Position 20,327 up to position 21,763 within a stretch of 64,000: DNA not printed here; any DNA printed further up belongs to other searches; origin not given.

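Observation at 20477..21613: Unusual fusion of an HxGH nucleotidyltransferase with a GHMP-type sugar kinase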

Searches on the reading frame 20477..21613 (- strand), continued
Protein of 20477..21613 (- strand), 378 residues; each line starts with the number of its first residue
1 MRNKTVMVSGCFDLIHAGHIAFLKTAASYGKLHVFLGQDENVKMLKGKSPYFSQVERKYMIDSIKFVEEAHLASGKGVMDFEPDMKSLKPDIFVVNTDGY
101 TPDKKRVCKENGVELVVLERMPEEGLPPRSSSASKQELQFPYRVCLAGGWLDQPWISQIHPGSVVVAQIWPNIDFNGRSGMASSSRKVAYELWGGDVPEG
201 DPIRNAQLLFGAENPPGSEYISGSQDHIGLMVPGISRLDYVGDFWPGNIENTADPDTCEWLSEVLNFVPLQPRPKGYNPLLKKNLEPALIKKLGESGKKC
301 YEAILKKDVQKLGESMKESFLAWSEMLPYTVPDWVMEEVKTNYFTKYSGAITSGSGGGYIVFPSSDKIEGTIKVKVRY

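Call 59: search_protein_families(library=pfam, alignment_id=A6, max_evalue=0.00001)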
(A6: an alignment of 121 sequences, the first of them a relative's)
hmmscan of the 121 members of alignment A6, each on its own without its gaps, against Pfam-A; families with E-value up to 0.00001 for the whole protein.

A. member 1, L001:922-2244:- (441 aa): 2 families
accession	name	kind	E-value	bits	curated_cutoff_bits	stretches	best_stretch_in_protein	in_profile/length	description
PF02687.27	FtsX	-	2.5e-14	53.8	25.5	1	304-434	2-119/120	FtsX-like permease C-terminal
PF12704.14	MacB_PCD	-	6.2e-12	46.7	27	1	55-273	9-206/207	MacB-like periplasmic core domain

B. families by the number of members that match (of 121 scanned): 109 families (the first 25 are shown)
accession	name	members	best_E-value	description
PF01370.27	Epimerase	10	9e-43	NAD dependent epimerase/dehydratase family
PF16363.11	GDP_Man_Dehyd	10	6e-27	GDP-mannose 4,6 dehydratase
PF01073.25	3Beta_HSD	10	6.5e-14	3-beta hydroxysteroid dehydrogenase/isomerase family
PF01120.23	Alpha_L_fucos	8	2.3e-94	Alpha-L-fucosidase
PF05368.20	NmrA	8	3.3e-09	NmrA-like family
PF16757.11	Fucosidase_C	8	9.9e-09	Alpha-L-fucosidase C-terminal domain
PF13460.12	NAD_binding_10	7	6.8e-09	NAD(P)H-binding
PF13377.12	Peripla_BP_3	5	5.4e-34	Periplasmic binding protein-like domain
PF07690.21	MFS_1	5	3.6e-33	Major Facilitator Superfamily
PF00532.27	Peripla_BP_1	5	7.2e-33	Periplasmic binding proteins and sugar binding domain of LacI family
PF19051.5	GFO_IDH_MocA_C2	5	3.8e-30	Oxidoreductase family, C-terminal alpha/beta domain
PF13407.12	Peripla_BP_4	5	2.6e-19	Periplasmic binding protein domain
PF01408.29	GFO_IDH_MocA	5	1.1e-18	Oxidoreductase family, NAD-binding Rossmann fold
PF00356.27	LacI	5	4.3e-12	Bacterial regulatory proteins, lacI family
PF07993.18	NAD_binding_4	5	3.9e-07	Male sterility protein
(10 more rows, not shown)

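Call 60: find_homologous_proteins(query=L024:7998-9143:+, max_evalue=1e-20)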
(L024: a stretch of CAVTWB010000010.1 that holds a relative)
Query L024:7998-9143:+ (382 aa): 8000 proteins with E <= 1e-20 among 8000 candidates; the best 120 are listed.
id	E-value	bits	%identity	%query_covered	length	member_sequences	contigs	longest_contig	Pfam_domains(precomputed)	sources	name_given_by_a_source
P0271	9.2e-248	840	94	100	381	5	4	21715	PF01467.33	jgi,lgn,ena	jgi:cytidyltransferase-like protein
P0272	1.7e-246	836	94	100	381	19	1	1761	PF01467.33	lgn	-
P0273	1.7e-240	816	93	100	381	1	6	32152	PF01467.33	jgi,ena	jgi:cytidyltransferase-like protein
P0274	2.1e-239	813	92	100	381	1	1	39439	PF01467.33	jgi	jgi:cytidyltransferase-like protein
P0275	2.7e-234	796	91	99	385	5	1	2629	PF01467.33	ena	-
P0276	1.6e-233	793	88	100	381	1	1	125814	PF01467.33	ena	-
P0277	5.7e-233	791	89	100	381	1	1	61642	PF01467.33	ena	-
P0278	1.8e-232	790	89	100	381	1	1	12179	PF01467.33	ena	-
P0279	2.5e-232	789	89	100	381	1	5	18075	PF01467.33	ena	-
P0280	2.0e-231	786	89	99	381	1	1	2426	PF01467.33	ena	-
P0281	6.4e-230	781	88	100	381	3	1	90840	PF01467.33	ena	-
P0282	4.2e-229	779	86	100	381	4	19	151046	PF01467.33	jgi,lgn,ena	jgi:cytidyltransferase-like protein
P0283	4.4e-229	779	88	99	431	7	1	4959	PF01467.33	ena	-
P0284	5.5e-229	778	89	99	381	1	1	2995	PF01467.33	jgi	jgi:cytidyltransferase-like protein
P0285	1.5e-227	774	87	100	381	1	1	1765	PF01467.33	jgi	jgi:cytidyltransferase-like protein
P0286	4.6e-227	772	87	99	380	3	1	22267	PF01467.33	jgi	jgi:cytidyltransferase-like protein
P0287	9.4e-227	771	90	96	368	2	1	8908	PF01467.33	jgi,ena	-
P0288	1.1e-226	771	87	99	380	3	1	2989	PF01467.33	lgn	-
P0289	1.6e-226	770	87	99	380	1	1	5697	PF01467.33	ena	-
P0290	2.1e-226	770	86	100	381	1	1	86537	PF01467.33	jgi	jgi:cytidyltransferase-like protein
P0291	4.9e-226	769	86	99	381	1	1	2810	PF01467.33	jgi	-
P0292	1.1e-225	767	87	99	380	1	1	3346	PF01467.33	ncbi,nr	ncbi:MAG TPA: adenylyltransferase/cytidyltransferase family protein [Candidatus Paceibacterota bacte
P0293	2.0e-223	760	86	99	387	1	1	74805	PF01467.33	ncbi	-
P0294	2.5e-223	760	86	99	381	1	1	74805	PF01467.33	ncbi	ncbi:MAG: adenylyltransferase/cytidyltransferase family protein [Limisphaerales bacterium]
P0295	2.7e-223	760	87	99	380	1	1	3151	PF01467.33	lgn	-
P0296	1.2e-222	758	86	99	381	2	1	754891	PF01467.33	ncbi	ncbi:MAG: adenylyltransferase/cytidyltransferase family protein [Limisphaerales bacterium]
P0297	1.6e-222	757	86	99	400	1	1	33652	PF01467.33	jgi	jgi:cytidyltransferase-like protein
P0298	1.2e-220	751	85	99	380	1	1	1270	PF01467.33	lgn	-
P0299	5.5e-217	739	85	99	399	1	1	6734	PF01467.33,PF08544.19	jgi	jgi:cytidyltransferase-like protein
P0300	1.5e-214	731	84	99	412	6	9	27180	PF01467.33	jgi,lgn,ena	jgi:cytidyltransferase-like protein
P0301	3.0e-207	707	83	96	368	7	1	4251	PF01467.33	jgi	-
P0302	3.0e-192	657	76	99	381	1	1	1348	PF01467.33,PF08544.19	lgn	-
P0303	2.8e-190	651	75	99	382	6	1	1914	PF01467.33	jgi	jgi:cytidyltransferase-like protein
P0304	1.2e-189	649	76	99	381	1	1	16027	PF01467.33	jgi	jgi:cytidyltransferase-like protein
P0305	1.2e-189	649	73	99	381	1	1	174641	PF01467.33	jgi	-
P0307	7.0e-189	646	74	99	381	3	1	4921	PF01467.33,PF08544.19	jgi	jgi:cytidyltransferase-like protein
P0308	9.2e-189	646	73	99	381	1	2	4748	PF01467.33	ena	-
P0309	1.7e-188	645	73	99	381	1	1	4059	PF01467.33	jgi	-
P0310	3.3e-188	644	73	99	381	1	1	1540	PF01467.33,PF08544.19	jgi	-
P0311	5.9e-188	643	73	99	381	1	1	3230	PF01467.33,PF08544.19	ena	-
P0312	6.2e-188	643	73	99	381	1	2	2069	PF01467.33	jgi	-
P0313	6.4e-188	643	73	99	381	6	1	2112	PF01467.33,PF08544.19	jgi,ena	-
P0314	8.2e-188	643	75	95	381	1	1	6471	PF01467.33,PF08544.19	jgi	jgi:cytidyltransferase-like protein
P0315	2.1e-187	641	73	99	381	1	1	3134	PF01467.33,PF08544.19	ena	-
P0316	4.1e-187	641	73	99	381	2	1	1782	PF01467.33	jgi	jgi:cytidyltransferase-like protein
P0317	4.5e-187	640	74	99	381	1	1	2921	PF01467.33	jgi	-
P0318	4.6e-187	640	74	99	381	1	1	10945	PF01467.33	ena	-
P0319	5.8e-187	640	74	99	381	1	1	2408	PF01467.33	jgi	jgi:cytidyltransferase-like protein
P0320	6.0e-187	640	73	99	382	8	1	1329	PF01467.33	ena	-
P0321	1.2e-186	639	74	99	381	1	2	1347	PF01467.33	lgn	-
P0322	1.3e-186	639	74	99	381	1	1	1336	PF01467.33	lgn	-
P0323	2.1e-186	638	73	99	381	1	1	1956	PF01467.33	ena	-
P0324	2.3e-186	638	73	99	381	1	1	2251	PF01467.33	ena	-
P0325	2.3e-186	638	74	99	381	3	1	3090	PF01467.33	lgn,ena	-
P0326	2.9e-186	638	73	99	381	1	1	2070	PF01467.33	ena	-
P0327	4.1e-186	637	73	99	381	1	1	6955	PF01467.33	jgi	jgi:cytidyltransferase-like protein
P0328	6.7e-186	637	74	99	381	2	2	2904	PF01467.33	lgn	-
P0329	9.0e-186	636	72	99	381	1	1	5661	PF01467.33,PF08544.19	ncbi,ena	ncbi:MAG: adenylyltransferase/cytidyltransferase family protein [Verrucomicrobiota bacterium]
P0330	1.7e-185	635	72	99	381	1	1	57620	PF01467.33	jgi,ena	-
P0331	2.1e-185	635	74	97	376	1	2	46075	PF01467.33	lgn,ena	-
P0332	3.0e-185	634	73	99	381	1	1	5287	PF01467.33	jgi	-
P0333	3.7e-185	634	73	99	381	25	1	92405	PF01467.33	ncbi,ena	-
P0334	4.4e-185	634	73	99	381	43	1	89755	PF01467.33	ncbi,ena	-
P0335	5.7e-185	633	73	98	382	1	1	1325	PF01467.33,PF08544.19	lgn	-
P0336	1.5e-184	632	73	99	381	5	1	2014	PF01467.33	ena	-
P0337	2.1e-184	632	73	99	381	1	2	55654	PF01467.33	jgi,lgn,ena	-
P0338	2.3e-184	631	86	84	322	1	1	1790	PF08544.19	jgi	-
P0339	2.3e-184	631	73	99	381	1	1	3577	PF01467.33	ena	-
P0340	2.8e-184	631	72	99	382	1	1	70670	PF01467.33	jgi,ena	-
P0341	5.2e-184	630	73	99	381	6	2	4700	PF01467.33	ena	-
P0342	6.9e-184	630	72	99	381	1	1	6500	PF01467.33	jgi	jgi:cytidyltransferase-like protein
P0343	7.0e-184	630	72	99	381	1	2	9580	PF01467.33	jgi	jgi:cytidyltransferase-like protein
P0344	7.3e-184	630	73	99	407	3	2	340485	PF01467.33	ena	-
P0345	7.8e-184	630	72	99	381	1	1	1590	PF01467.33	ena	-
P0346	8.1e-184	630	73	99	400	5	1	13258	PF01467.33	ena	-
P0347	8.2e-184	630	72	99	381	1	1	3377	PF01467.33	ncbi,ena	-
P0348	8.3e-184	630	72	99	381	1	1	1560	PF01467.33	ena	-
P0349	1.3e-183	629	72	99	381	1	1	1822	PF01467.33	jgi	jgi:cytidyltransferase-like protein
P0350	1.7e-183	629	73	99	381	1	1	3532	PF01467.33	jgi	jgi:cytidyltransferase-like protein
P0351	2.2e-183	628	72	99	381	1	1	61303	PF01467.33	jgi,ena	-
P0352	2.3e-183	628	72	99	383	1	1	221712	PF01467.33,PF08544.19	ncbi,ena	-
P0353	2.4e-183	628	72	99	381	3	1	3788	PF01467.33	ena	-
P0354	2.6e-183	628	72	99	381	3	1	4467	PF01467.33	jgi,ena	-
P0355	3.0e-183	628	73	99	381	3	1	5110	PF01467.33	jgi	jgi:cytidyltransferase-like protein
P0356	4.2e-183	627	73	98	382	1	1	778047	PF01467.33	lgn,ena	-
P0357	4.3e-183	627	72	99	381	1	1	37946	PF01467.33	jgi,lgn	-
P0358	5.0e-183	627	72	99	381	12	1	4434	PF01467.33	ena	-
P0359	5.1e-183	627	72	99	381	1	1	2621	PF01467.33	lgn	-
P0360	5.8e-183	627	73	99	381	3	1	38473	PF01467.33,PF08544.19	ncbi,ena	-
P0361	5.9e-183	627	72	99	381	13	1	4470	PF01467.33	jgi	jgi:cytidyltransferase-like protein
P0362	7.8e-183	626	71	99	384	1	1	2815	PF01467.33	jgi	jgi:cytidyltransferase-like protein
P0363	8.4e-183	626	72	99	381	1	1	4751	PF01467.33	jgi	jgi:cytidyltransferase-like protein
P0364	8.8e-183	626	72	99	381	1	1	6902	PF01467.33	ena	-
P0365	1.0e-182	626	73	99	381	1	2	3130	PF01467.33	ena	-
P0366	1.1e-182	626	71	99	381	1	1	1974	PF01467.33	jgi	jgi:cytidyltransferase-like protein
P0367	1.2e-182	626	72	99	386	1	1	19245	PF01467.33,PF08544.19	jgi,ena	-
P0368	1.2e-182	626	71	99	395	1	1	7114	PF01467.33,PF08544.19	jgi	jgi:cytidyltransferase-like protein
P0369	1.2e-182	626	73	98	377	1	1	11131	PF01467.33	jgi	jgi:cytidyltransferase-like protein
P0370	1.2e-182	626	72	99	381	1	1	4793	PF01467.33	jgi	jgi:cytidyltransferase-like protein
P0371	1.3e-182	626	72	99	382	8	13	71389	PF01467.33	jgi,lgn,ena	jgi:cytidyltransferase-like protein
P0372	1.4e-182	626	72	99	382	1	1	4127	PF01467.33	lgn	-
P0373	1.4e-182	626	72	99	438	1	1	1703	PF01467.33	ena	-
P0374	1.5e-182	626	72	99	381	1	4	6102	PF01467.33,PF08544.19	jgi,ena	-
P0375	1.5e-182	625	71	99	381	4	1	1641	PF01467.33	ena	-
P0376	1.5e-182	625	72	99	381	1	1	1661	PF01467.33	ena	-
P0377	2.2e-182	625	72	99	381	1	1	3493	PF01467.33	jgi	jgi:cytidyltransferase-like protein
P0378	2.2e-182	625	72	99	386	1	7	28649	PF01467.33,PF08544.19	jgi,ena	-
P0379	2.2e-182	625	72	99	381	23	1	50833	PF01467.33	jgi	jgi:cytidyltransferase-like protein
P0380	2.3e-182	625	72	99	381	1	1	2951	PF01467.33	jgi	-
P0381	2.8e-182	625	72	99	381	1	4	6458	PF01467.33,PF08544.19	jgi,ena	-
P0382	4.3e-182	624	72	99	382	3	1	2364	PF01467.33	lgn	-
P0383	4.4e-182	624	72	99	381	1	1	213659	PF01467.33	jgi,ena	-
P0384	5.6e-182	624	71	99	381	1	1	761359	PF01467.33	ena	-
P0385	5.7e-182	624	72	99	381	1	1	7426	PF01467.33,PF08544.19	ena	-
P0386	7.4e-182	623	72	99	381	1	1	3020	PF01467.33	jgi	-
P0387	7.7e-182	623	71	99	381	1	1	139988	PF01467.33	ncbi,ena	ncbi:MAG: adenylyltransferase/cytidyltransferase family protein [Verrucomicrobiota bacterium]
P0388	8.1e-182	623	72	99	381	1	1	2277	PF01467.33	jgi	jgi:cytidyltransferase-like protein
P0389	8.4e-182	623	73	98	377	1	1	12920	PF01467.33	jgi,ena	jgi:cytidyltransferase-like protein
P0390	1.0e-181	623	72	99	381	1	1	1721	PF01467.33,PF08544.19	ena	-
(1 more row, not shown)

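Call 68: find_encoding_contigs(protein=P0090, flank=10000, max_places=2)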
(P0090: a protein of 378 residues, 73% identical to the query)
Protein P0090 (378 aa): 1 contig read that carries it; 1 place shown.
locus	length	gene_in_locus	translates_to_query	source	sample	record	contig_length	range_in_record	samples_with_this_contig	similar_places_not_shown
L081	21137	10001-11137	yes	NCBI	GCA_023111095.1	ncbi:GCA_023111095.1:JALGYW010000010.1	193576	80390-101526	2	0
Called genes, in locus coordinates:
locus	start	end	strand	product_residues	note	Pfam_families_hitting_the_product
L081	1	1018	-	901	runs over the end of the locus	PF02629:CoA_binding, PF13380:CoA_binding_2, PF00549:Ligase_CoA (faint), PF13607:Succ_CoA_lig, PF19045:Ligase_CoA_2, PF13549:ATP-grasp_5, PF13302:Acetyltransf_3 (weak), PF00583:Acetyltransf_1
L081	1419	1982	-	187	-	PF01184:Gpr1_Fun34_YaaH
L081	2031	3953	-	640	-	PF16177:ACAS_N, PF00501:AMP-binding, PF13193:AMP-binding_C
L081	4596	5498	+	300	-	PF01515:PTA_PTB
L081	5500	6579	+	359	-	PF00871:Acetate_kinase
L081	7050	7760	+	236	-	-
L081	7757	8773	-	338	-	PF00356:LacI, PF00532:Peripla_BP_1, PF13407:Peripla_BP_4, PF13377:Peripla_BP_3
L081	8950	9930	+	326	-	PF01073:3Beta_HSD, PF01370:Epimerase, PF05368:NmrA (faint), PF13460:NAD_binding_10 (weak), PF16363:GDP_Man_Dehyd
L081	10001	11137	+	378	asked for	PF01467:CTP_transf_like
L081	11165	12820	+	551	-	-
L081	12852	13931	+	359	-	PF00483:NTP_transferase, PF12804:NTP_transf_3 (faint), PF22640:ManC_GMP_beta-helix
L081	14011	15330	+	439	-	PF07690:MFS_1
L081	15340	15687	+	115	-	PF05336:rhaM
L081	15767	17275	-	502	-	PF03349:Toluene_X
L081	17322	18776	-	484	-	-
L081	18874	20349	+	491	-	PF00587:tRNA-synt_2b, PF03129:HGTP_anticodon, PF09180:ProRS-C_1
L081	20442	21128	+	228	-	-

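Call 78: find_encoding_contigs(protein=P0031, flank=10000, max_places=1)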
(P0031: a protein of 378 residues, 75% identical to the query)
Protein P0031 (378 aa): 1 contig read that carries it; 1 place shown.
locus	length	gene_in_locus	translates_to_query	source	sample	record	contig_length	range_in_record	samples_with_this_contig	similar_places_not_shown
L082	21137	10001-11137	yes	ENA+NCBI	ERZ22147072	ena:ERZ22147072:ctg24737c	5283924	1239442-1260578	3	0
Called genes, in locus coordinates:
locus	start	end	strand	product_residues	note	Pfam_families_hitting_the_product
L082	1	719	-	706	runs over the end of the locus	PF00549:Ligase_CoA (faint), PF13607:Succ_CoA_lig, PF19045:Ligase_CoA_2, PF13549:ATP-grasp_5, PF13302:Acetyltransf_3 (weak), PF00583:Acetyltransf_1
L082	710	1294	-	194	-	PF02629:CoA_binding, PF13380:CoA_binding_2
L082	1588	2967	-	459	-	PF07690:MFS_1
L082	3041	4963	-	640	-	PF16177:ACAS_N, PF00501:AMP-binding, PF13193:AMP-binding_C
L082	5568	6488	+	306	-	PF01515:PTA_PTB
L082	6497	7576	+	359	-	PF00871:Acetate_kinase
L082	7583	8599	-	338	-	PF00356:LacI, PF00532:Peripla_BP_1, PF13407:Peripla_BP_4, PF13377:Peripla_BP_3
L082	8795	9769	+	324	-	PF01073:3Beta_HSD, PF01370:Epimerase, PF16363:GDP_Man_Dehyd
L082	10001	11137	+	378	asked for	PF01467:CTP_transf_like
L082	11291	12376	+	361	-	PF00483:NTP_transferase, PF22640:ManC_GMP_beta-helix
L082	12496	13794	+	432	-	PF07690:MFS_1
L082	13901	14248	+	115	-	PF05336:rhaM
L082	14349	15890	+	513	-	PF01120:Alpha_L_fucos, PF16757:Fucosidase_C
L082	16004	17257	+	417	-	PF00999:Na_H_Exchanger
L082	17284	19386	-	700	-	PF00324:AA_permease, PF13520:AA_permease_2, PF02080:TrkA_C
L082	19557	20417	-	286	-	PF00140:Sigma70_r1_2, PF04542:Sigma70_r2, PF04539:Sigma70_r3, PF04545:Sigma70_r4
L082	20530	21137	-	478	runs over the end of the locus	PF00089:Trypsin, PF13365:Trypsin_2, PF12812:PDZ_1 (faint), PF00595:PDZ, PF13180:PDZ_2, PF17820:PDZ_6 (weak)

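Call 79: find_encoding_contigs(protein=P0117, flank=10000, max_places=1)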
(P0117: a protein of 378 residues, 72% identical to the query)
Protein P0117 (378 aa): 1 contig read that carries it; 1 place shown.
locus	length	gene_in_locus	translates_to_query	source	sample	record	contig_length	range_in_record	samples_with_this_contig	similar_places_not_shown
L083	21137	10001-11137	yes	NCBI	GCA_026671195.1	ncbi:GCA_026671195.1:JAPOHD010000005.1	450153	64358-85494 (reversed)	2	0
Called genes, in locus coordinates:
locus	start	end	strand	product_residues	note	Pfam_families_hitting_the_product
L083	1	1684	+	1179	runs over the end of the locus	PF00884:Sulfatase, PF16347:SGSH_C, PF25788:Ig_Rha78A_N, PF05592:Bac_rhamnosid (faint), PF17389:Bac_rhamnosid6H, PF17390:Bac_rhamnosid_C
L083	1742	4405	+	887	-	PF25788:Ig_Rha78A_N, PF08531:Bac_rhamnosid_N, PF05592:Bac_rhamnosid, PF17389:Bac_rhamnosid6H, PF17390:Bac_rhamnosid_C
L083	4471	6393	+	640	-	PF07940:Hepar_II_III_C (weak)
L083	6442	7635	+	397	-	PF05426:Alginate_lyase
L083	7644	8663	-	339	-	PF00356:LacI, PF00532:Peripla_BP_1, PF13407:Peripla_BP_4, PF13377:Peripla_BP_3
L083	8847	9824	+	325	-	PF01073:3Beta_HSD, PF01370:Epimerase, PF05368:NmrA (weak), PF13460:NAD_binding_10 (weak), PF16363:GDP_Man_Dehyd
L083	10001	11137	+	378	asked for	PF01467:CTP_transf_like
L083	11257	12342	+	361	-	PF00483:NTP_transferase, PF22640:ManC_GMP_beta-helix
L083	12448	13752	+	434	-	PF07690:MFS_1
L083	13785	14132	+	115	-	PF05336:rhaM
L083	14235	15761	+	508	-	PF01120:Alpha_L_fucos, PF16757:Fucosidase_C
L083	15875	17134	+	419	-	PF00999:Na_H_Exchanger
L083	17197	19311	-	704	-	PF00324:AA_permease, PF13520:AA_permease_2, PF02080:TrkA_C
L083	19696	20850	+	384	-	PF01103:Omp85 (weak)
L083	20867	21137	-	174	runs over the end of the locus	-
